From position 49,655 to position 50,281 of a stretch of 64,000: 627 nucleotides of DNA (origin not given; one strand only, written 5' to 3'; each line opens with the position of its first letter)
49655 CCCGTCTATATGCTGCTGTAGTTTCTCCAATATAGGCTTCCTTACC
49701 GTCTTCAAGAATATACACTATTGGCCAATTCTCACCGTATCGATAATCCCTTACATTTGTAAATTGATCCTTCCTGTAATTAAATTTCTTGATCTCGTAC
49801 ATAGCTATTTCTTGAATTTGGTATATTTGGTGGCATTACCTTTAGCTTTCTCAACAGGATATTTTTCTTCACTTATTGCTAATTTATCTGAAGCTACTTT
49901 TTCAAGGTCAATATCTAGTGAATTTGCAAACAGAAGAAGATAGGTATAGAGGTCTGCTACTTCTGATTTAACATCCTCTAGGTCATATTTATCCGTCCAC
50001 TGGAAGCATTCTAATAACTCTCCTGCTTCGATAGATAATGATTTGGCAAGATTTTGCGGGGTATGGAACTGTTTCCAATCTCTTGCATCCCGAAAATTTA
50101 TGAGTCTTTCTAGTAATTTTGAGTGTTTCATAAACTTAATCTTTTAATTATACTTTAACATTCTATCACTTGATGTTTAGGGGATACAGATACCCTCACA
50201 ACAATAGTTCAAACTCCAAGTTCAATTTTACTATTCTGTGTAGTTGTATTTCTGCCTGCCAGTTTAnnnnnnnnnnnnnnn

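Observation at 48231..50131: MazG-like NTP pyrophosphohydrolase immediately upstream of a GIY-YIG nuclease/DUF2075 ATPase fusion: candidate two-gene defence or abortive-infection module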

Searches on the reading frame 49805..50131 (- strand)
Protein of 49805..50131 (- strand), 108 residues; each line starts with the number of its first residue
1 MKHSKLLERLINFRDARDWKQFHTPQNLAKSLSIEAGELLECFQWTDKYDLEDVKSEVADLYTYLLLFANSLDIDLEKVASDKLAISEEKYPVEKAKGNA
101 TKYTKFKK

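Call 4: search_protein_families(library=pfam, proteins=[window:49805-50131:-], max_evalue=0.01)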
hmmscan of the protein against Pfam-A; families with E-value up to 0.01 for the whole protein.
window:49805-50131:- (108 aa): 3 families
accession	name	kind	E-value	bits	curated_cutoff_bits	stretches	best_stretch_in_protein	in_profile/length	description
PF12643.12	MazG-like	-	1e-12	48.5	27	1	31-105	2-84/85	MazG-like family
PF03819.22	MazG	-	1.1e-05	26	22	1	24-82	2-61/74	MazG nucleotide pyrophosphohydrolase domain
PF16044.11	DUF4796_C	-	0.0049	17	28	1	14-105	58-147/152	DUF4796 C-terminal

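Call 5: search_protein_families(library=padloc, proteins=[window:49805-50131:-], max_evalue=0.01)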
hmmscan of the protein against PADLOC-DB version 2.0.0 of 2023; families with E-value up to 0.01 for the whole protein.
window:49805-50131:- (108 aa): 0 families

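Call 7: search_protein_families(library=ncbifam, proteins=[window:49805-50131:-], max_evalue=0.01)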
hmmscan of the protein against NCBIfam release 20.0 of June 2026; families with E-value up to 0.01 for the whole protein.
window:49805-50131:- (108 aa): 0 families

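Call 12: search_solved_structures(query=window:49805-50131:-, max_evalue=0.1, show_alignments=2)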
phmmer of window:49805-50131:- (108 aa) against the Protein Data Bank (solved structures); distinct sequences matched with E-value up to 0.1: 7.
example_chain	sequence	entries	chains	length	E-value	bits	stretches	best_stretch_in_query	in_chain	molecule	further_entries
4qgp_A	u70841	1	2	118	9.3e-17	64.6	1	5-95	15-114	pyrophosphatase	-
2a3q_A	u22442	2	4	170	4e-14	56.2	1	12-106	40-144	hypothetical protein | Protein RS21-C6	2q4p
6sqw_A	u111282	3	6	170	4.1e-14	56.1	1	12-106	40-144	dCTP pyrophosphatase 1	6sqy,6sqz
7mu5_A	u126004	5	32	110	1.3e-09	41.7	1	12-92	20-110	dCTP pyrophosphatase 1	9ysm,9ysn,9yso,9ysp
2oie_A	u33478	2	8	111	2.1e-08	37.8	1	12-80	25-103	RS21-C6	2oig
4dk4_A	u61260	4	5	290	0.051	17.3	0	15-67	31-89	Deoxyuridine triphosphatase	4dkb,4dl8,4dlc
4dk2_A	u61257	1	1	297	0.057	17.2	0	15-67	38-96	Deoxyuridine triphosphatase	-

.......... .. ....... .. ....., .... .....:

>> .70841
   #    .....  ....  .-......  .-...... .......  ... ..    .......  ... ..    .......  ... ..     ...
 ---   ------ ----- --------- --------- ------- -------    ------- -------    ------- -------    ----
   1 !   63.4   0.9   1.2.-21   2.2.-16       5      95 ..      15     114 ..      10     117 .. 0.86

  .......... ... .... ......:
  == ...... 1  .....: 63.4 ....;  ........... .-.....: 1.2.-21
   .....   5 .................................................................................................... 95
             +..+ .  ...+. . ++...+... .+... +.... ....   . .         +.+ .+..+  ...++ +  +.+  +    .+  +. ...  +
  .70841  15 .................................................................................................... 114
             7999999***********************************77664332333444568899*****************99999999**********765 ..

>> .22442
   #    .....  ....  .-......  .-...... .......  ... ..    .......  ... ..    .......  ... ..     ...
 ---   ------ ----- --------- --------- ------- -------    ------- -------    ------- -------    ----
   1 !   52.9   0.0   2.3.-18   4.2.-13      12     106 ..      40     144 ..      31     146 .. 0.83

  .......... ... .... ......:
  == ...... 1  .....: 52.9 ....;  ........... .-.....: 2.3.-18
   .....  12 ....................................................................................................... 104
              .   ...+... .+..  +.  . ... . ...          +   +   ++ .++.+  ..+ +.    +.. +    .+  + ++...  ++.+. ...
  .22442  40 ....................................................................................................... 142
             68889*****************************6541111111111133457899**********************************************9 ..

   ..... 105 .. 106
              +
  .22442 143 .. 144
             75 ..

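Call 31: find_related_loci(query=A2, collection=viral_contigs, flank=5000)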
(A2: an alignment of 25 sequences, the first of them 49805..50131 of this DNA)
Query A2 (108 aa) in viral_contigs; peptide patterns used: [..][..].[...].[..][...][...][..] (x = any residue, [..] = any of these).
53 stretches matched a pattern; 49 encode a relative of the query (tblastn E <= 1e-3); 49 distinct loci.
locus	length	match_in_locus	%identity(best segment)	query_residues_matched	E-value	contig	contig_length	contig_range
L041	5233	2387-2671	54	12-106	2e-31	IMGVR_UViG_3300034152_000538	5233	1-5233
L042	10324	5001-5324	48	4-106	4e-30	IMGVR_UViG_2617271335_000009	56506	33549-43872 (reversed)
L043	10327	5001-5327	50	6-106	2e-29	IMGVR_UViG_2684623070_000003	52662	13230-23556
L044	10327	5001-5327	50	6-106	2e-29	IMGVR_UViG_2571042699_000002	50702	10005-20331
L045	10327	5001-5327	50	6-106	2e-29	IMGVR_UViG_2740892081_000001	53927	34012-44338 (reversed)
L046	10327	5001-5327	50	6-106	2e-29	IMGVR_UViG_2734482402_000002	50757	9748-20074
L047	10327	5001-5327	50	6-106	2e-29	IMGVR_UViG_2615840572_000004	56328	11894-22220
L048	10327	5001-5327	50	6-106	2e-29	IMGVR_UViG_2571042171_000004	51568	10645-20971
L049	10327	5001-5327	50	6-106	2e-29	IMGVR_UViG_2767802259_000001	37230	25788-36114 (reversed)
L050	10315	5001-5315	48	7-106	3e-29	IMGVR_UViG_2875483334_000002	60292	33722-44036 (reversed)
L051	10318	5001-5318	48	6-106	7e-29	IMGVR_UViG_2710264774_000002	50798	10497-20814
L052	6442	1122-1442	48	4-106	2e-28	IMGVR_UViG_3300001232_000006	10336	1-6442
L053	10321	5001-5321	48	4-106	2e-28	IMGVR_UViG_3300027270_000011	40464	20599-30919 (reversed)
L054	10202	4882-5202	48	4-106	2e-28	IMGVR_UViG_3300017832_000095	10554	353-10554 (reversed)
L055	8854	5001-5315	46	7-106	5e-28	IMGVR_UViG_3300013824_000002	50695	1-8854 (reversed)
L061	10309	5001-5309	46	6-103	1e-26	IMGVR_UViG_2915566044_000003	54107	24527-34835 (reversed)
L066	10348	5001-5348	42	1-106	1e-25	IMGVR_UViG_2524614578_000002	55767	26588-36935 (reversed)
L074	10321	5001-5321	43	5-106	4e-24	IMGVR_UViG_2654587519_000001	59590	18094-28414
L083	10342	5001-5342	38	2-106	3e-22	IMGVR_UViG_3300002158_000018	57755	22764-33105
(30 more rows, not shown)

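Call 63: find_related_loci(query=A2, collection=metagenome_contigs, flank=4000)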
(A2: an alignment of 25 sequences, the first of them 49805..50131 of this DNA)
Query A2 (108 aa) in metagenome_contigs; peptide patterns used: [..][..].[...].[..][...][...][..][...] (x = any residue, [..] = any of these).
600 stretches matched a pattern (row limit reached: there are more); 586 encode a relative of the query (tblastn E <= 1e-3); the best 80 are kept; 80 distinct loci.
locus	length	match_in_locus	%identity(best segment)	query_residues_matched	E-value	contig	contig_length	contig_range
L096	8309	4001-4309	55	4-106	2e-38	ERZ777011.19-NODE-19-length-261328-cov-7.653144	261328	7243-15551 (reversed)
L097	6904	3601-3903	60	6-106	6e-38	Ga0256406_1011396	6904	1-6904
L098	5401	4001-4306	55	5-106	2e-37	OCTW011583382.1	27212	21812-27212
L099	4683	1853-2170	55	1-106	2e-37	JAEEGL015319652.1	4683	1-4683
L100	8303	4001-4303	56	6-106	2e-37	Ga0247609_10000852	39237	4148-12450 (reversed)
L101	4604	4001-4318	51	1-106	6e-37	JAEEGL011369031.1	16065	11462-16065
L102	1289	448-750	53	6-106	2e-37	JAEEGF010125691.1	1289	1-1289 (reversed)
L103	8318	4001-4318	56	1-106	3e-36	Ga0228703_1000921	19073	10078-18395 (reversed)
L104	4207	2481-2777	57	8-106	5e-36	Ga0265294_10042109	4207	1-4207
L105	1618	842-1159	50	1-106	1e-36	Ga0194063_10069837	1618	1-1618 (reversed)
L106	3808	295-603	52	1-103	5e-36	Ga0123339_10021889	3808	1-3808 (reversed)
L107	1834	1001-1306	58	6-107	4e-36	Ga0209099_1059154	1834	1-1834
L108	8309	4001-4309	51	4-106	2e-35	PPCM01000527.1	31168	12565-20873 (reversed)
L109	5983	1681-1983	52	6-106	3e-35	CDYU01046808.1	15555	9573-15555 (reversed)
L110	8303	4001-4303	52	6-106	3e-35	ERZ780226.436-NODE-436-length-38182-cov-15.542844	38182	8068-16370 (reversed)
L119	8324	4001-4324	50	1-108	6e-35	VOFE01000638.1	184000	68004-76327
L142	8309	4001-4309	52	5-106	2e-33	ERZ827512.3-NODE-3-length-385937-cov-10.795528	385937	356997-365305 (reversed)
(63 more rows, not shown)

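Call 90: search_protein_families(library=pfam, proteins=[L142:4325-4741:+, L142:3687-3992:+, L110:3136-3975:+], max_evalue=0.01)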
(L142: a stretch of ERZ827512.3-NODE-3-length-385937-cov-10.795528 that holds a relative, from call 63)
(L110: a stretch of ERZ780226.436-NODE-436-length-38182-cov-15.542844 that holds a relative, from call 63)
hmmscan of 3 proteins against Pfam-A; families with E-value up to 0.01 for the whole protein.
L142:4325-4741:+ (138 aa): 1 family
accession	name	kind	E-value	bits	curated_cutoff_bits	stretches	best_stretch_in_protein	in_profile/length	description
PF00717.28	Peptidase_S24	-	4.2e-18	65.6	23.3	1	43-132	31-116/116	Peptidase S24-like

L142:3687-3992:+ (101 aa): 2 families
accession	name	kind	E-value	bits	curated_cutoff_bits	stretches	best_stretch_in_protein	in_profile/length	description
PF08757.17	CotH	-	0.00036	20.6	23.8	1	25-79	244-299/322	CotH kinase protein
PF01503.22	PRA-PH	-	0.0068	17.2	21.3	0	34-80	26-80/86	Phosphoribosyl-ATP pyrophosphohydrolase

L110:3136-3975:+ (279 aa): 1 family
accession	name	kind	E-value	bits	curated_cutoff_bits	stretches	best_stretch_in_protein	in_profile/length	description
PF02661.23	Fic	-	3.2e-12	47.5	24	1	105-210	2-93/93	Fic/DOC family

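Call 92: search_dna_similar(query=window:49805-50131:-, collection=plasmids, mode=protein, max_rows=60, rows=spread)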
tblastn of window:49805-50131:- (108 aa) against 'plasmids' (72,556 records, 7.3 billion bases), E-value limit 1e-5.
Records with a match: 99; places in all: 104; records where one place covers at least 80% of the query: 95.
Best place of each record, by identity: <60% 99.
By first word of the organism name: Bacillus 74; Nocardiopsis 2; Paenibacillus 2; Streptomyces 2; Hymenobacter 2; Listeria 2; Priestia 1; Caballeronia 1; Marivirga 1; Halomonas 1; and 11 more.
By predicted mobility (MOB-suite, as given by PLSDB): non-mobilizable 85; conjugative 8; mobilizable 6.
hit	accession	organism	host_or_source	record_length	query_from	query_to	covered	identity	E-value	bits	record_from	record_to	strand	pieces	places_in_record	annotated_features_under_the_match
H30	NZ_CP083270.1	Priestia aryabhattai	cell culture,mangrove sediment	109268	1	106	98%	48.6%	2e-23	100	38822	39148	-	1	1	nucleotide pyrophosphohydrolase | DUF3578 domain-containing protein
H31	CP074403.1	Nocardiopsis eucommiae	Whole organism,soil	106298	1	108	99%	47.7%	1e-16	109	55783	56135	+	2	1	none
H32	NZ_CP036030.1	Bacillus mycoides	cell culture,soil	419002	6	107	94%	47.7%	1e-23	100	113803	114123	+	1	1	nucleotide pyrophosphohydrolase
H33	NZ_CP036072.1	Bacillus wiedmannii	cell culture,soil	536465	6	106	94%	46.2%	1e-22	98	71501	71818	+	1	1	nucleotide pyrophosphohydrolase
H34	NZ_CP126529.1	Bacillus toyonensis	bacterial isolate,semidesertic area ...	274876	6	106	94%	46.2%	2e-21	94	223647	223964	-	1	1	nucleotide pyrophosphohydrolase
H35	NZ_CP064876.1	Bacillus toyonensis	sediment,deep-sea sediment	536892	6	103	91%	47.6%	2e-21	94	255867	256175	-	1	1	nucleotide pyrophosphohydrolase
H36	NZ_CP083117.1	Bacillus thuringiensis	whole organism,Biopesticide Delfin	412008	10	106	90%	48.0%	5e-23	99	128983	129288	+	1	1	nucleotide pyrophosphohydrolase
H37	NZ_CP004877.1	Bacillus thuringiensis serovar kurstaki str. HD-1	soil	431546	10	106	90%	48.0%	5e-23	99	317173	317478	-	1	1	nucleotide pyrophosphohydrolase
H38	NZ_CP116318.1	Bacillus thuringiensis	soil sample,soil sample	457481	10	106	90%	48.0%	5e-23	99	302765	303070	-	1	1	nucleotide pyrophosphohydrolase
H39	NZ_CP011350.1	Bacillus thuringiensis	tobacco,single cell,roots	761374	10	106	90%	48.0%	5e-23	99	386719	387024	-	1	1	nucleotide pyrophosphohydrolase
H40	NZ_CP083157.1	Bacillus thuringiensis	whole organism,Biopesticide XenTari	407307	10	106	90%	48.0%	5e-23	99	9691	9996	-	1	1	nucleotide pyrophosphohydrolase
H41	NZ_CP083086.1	Bacillus thuringiensis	whole organism,Biopesticide B401/B402 ...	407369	10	106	90%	48.0%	5e-23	99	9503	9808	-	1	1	nucleotide pyrophosphohydrolase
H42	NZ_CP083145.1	Bacillus thuringiensis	whole organism,Biopesticide Agree WP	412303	10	106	90%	48.0%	5e-23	99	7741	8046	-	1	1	nucleotide pyrophosphohydrolase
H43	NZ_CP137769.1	Bacillus cereus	Passiflora edulis Sims,Pure ...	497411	10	106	90%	48.0%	5e-23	99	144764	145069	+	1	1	nucleotide pyrophosphohydrolase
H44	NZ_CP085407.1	Bacillus bombysepticus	single cell,soil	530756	10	106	90%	48.0%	5e-23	99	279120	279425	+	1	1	nucleotide pyrophosphohydrolase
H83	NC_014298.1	Halalkalicoccus jeotgali B3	-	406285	13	103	84%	39.6%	3e-14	74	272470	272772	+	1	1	nucleotide pyrophosphohydrolase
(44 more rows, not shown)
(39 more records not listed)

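Call 94: get_annotated_region(hit=H30, flank=6000)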
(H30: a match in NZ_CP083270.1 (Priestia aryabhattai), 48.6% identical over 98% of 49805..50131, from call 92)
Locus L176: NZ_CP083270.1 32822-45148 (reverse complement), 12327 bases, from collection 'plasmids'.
description: Priestia aryabhattai strain NM1_A2 plasmid unnamed1, complete sequence
organism: Priestia aryabhattai (NCBI taxid 412384)
taxonomy: Bacteria; Bacillota; Bacilli; Bacillales; Bacillaceae; Priestia; Priestia aryabhattai
host: -; source: cell culture,mangrove sediment; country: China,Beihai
typing (MOB-suite, as given by PLSDB): non-mobilizable; replicon rep_cluster_385
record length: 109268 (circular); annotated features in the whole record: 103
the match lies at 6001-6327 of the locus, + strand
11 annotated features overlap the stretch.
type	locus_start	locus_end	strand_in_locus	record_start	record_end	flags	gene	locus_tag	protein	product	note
CDS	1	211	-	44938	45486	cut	-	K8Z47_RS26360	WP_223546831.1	ABC-three component system middle component 1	-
CDS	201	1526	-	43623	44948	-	-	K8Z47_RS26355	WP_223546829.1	ABC-three component system protein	-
CDS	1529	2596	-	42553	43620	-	-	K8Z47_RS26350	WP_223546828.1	MBL fold metallo-hydrolase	-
CDS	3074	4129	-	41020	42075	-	-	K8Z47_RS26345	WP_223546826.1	restriction endonuclease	-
CDS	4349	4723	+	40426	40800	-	mutT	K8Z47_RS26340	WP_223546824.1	8-oxo-dGTP diphosphatase MutT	GO:0006281 - DNA repair [Evidence IEA]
CDS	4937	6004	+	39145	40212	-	-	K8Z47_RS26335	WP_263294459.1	DUF3578 domain-containing protein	-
CDS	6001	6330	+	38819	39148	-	-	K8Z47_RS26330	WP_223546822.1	nucleotide pyrophosphohydrolase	-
CDS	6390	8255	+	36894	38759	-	-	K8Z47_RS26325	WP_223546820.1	DUF2075 domain-containing protein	-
CDS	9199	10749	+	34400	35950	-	-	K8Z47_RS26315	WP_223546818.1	N-6 DNA methylase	GO:0006306 - DNA methylation [Evidence IEA]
CDS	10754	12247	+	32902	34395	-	-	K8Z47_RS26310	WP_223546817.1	restriction endonuclease subunit S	GO:0006304 - DNA modification [Evidence IEA]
CDS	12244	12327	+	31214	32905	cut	-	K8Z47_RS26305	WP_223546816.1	restriction system-associated AAA family ATPase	-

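Call 95: get_annotated_region(hit=H83, flank=6000)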
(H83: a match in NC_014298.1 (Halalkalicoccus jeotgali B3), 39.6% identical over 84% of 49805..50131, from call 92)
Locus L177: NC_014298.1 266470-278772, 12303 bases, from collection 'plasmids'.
description: Halalkalicoccus jeotgali B3 plasmid 1, complete sequence
organism: Halalkalicoccus jeotgali B3 (NCBI taxid 795797)
taxonomy: Archaea; Euryarchaeota; Halobacteria; Halobacteriales; Halococcaceae; Halalkalicoccus; Halalkalicoccus jeotgali; Halalkalicoccus jeotgali B3
host: -; source: -; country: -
typing (MOB-suite, as given by PLSDB): non-mobilizable
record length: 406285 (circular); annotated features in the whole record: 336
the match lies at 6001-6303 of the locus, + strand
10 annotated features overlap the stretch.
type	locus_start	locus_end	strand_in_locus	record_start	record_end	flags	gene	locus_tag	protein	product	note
CDS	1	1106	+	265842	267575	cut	-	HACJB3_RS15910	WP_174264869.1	amidase family protein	-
CDS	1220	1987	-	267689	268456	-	-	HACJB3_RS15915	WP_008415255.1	fumarylacetoacetate hydrolase family protein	-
CDS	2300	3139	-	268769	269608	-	-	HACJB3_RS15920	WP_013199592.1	DUF6293 family protein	-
CDS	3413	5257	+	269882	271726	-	-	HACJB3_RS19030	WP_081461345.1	AAA domain-containing protein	-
CDS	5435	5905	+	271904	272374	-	-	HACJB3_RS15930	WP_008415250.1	hypothetical protein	-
CDS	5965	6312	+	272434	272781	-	-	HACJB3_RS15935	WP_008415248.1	nucleotide pyrophosphohydrolase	-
CDS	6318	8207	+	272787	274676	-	-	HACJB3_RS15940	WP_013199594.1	DUF2075 domain-containing protein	-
CDS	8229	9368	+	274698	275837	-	-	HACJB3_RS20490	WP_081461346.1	endonuclease/exonuclease/phosphatase family protein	-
CDS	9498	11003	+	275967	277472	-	-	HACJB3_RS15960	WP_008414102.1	FGGY-family carbohydrate kinase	GO:0016310 - phosphorylation [Evidence IEA]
CDS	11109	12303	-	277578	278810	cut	-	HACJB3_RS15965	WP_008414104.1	hypothetical protein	-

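Call 96: search_protein_families(library=pfam, proteins=[L176:4937-6004:+, L176:6390-8255:+, L177:8229-9368:+, L119:4332-4994:+, L110:4315-5109:+, L110:7066-8303:+], max_evalue=0.001)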
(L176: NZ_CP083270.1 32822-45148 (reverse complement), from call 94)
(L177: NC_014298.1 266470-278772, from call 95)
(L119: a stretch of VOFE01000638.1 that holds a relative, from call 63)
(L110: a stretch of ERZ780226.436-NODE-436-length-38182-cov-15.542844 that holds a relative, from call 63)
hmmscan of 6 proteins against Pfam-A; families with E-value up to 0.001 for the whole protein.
L176:4937-6004:+ (355 aa): 1 family
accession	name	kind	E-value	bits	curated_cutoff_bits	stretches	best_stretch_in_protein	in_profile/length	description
PF12102.13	MrcB_N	-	1.5e-51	175.1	25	1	1-163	19-181/183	MrcB-like, N-terminal domain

L176:6390-8255:+ (621 aa): 6 families
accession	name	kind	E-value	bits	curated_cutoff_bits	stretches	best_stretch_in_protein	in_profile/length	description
PF09848.15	SLFN-g3_helicase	-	8.9e-92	308.5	24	1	260-604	1-354/354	Schlafen group 3, DNA/RNA helicase domain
PF04851.21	ResIII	-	7.1e-09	36.2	22.5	0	238-325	3-90/164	Type III restriction enzyme, res subunit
PF12775.13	AAA_7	-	1.4e-05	25.1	25.8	0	243-316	18-88/181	P-loop containing dynein motor region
PF13401.12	AAA_22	-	1.7e-05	25.6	27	1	258-354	3-101/130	AAA domain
PF13245.12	AAA_19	-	0.00022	21.9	25.1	1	255-350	6-104/134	AAA domain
PF13604.12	AAA_30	-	0.00077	19.7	27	0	257-352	15-104/191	AAA domain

L177:8229-9368:+ (379 aa): 1 family
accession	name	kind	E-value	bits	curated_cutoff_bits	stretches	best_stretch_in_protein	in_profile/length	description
PF03372.29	Exo_endo_phos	-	2.1e-21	77.1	24.5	1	19-260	1-225/225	Endonuclease/Exonuclease/phosphatase family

L119:4332-4994:+ (220 aa): 0 families

L110:4315-5109:+ (264 aa): 0 families

L110:7066-8303:+ (412 aa): 7 families
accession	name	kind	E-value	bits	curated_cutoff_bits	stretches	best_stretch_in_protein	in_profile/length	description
PF20720.3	nSTAND3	-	1.5e-34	119.4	27.2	1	171-333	1-155/155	Novel STAND NTPase 3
PF04471.18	Mrr_cat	-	5.4e-09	36.6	21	1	7-90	2-89/115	Restriction endonuclease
PF00004.35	AAA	-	1.8e-05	25.7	21.2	1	190-268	1-91/131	ATPase family associated with various cellular activities (AAA)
PF24883.2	NPHP3_N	-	0.00039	21.1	24.8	0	171-222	6-57/164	Nephrocystin 3, N-terminal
PF00910.28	RNA_helicase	-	0.00044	21.1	21.5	0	190-269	1-75/105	RNA helicase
PF13401.12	AAA_22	-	0.00061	20.5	27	0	186-269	4-62/130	AAA domain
PF13156.12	Mrr_cat_2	-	0.00078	19.8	22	0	35-93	26-90/127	Restriction endonuclease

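Call 99: search_protein_families(library=pfam, proteins=[L043:5339-6316:+, L050:5351-6334:+, L053:5334-6311:+, L061:5330-6301:+, L066:5363-6355:+, L083:5349-6341:+, L042:5369-6337:+, L042:3811-5001:+, L074:5335-6339:+], max_evalue=0.01)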
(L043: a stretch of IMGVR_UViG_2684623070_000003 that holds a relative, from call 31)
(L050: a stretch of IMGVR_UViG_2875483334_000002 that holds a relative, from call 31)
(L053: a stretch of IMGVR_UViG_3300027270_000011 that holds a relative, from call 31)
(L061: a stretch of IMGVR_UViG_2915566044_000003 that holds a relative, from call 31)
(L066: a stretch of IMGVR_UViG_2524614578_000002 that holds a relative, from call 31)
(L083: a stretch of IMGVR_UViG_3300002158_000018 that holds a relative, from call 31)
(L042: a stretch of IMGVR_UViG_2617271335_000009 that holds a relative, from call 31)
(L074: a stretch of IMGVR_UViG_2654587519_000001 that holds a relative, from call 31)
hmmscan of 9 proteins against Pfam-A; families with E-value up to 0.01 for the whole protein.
L043:5339-6316:+ (325 aa): 0 families

L050:5351-6334:+ (327 aa): 1 family
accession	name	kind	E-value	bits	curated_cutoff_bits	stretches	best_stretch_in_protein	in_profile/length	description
PF06953.17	ArsD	-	0.005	17.6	27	0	6-73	36-103/123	Arsenical resistance operon protein ArsD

L053:5334-6311:+ (325 aa): 1 family
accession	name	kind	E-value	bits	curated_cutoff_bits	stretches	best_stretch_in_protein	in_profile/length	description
PF00439.30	Bromodomain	-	0.0022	18.4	21.7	1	11-47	22-58/84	Bromodomain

L061:5330-6301:+ (323 aa): 1 family
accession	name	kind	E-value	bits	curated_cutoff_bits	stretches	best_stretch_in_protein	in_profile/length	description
PF00439.30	Bromodomain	-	0.0026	18.1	21.7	1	11-49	22-60/84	Bromodomain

L066:5363-6355:+ (330 aa): 0 families

L083:5349-6341:+ (330 aa): 1 family
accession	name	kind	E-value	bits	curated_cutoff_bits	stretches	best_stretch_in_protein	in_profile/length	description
PF13391.12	HNH_2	-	1.3e-13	51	21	1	235-281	1-63/66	HNH endonuclease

L042:5369-6337:+ (322 aa): 1 family
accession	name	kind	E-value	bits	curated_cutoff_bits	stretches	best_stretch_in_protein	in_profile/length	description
PF04326.19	SLFN_AlbA_2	-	3.2e-09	37.8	25.3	1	28-166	1-117/118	Schlafen, AlbA_2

L042:3811-5001:+ (396 aa): 3 families
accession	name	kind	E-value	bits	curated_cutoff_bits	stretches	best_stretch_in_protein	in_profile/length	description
PF12102.13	MrcB_N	-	2.3e-50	171.2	25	1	24-203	2-181/183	MrcB-like, N-terminal domain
PF13391.12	HNH_2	-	0.00014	22.1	21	1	309-346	9-57/66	HNH endonuclease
PF01844.29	HNH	-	0.00034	21.1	21.4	1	312-349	14-46/47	HNH endonuclease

L074:5335-6339:+ (334 aa): 2 families
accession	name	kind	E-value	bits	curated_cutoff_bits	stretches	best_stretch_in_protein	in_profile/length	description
PF13391.12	HNH_2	-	1.6e-05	25.1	21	1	250-292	6-58/66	HNH endonuclease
PF01844.29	HNH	-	7.5e-05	23.2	21.4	1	253-294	11-46/47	HNH endonuclease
